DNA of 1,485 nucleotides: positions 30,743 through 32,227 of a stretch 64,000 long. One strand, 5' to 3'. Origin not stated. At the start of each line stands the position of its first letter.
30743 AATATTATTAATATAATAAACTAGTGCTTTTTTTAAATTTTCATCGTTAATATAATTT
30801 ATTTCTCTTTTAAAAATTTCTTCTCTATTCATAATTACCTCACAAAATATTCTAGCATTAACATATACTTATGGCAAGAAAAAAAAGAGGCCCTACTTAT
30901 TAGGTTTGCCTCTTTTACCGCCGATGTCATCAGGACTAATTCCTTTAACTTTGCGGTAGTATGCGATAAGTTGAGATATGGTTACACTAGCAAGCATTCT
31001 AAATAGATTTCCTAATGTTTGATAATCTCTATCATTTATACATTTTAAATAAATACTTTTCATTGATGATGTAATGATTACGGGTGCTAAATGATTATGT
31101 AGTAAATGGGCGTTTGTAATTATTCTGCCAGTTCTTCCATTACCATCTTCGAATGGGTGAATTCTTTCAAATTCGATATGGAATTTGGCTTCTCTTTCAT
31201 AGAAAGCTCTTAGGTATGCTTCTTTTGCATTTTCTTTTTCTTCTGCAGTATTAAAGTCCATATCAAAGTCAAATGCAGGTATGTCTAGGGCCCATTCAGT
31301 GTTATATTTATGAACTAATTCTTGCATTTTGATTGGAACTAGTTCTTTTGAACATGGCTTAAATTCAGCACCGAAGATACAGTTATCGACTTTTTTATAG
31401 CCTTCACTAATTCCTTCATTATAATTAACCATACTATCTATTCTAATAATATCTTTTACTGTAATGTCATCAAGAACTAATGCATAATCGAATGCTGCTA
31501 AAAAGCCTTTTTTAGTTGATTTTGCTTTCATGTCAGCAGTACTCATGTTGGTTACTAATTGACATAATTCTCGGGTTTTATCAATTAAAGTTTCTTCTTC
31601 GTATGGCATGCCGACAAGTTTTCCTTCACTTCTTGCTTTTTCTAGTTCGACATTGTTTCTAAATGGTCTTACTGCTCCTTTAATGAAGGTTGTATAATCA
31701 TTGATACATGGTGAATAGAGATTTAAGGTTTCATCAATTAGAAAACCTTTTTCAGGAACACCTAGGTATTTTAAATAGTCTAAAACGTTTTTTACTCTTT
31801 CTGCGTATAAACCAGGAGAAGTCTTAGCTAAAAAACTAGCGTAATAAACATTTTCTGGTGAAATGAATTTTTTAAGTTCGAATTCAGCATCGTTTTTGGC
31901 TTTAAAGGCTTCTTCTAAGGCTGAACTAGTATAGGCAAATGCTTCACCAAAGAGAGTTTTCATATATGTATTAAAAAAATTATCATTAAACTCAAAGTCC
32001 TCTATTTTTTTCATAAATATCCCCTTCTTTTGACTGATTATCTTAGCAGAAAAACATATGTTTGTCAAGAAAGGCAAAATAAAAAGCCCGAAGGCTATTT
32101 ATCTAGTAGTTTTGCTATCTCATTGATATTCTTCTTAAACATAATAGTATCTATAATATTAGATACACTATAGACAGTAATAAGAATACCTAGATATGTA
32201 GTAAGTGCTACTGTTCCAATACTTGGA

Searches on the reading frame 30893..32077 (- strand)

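Call 46: search_protein_families(library=pfam, proteins=[window:30893-32077:-], max_evalue=0.00001)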
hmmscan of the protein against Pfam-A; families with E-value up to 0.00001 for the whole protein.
window:30893-32077:- (394 aa): 1 family
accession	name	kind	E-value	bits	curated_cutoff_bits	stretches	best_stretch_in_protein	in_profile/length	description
PF02661.23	Fic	-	5e-13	50.2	24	1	206-325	3-93/93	Fic/DOC family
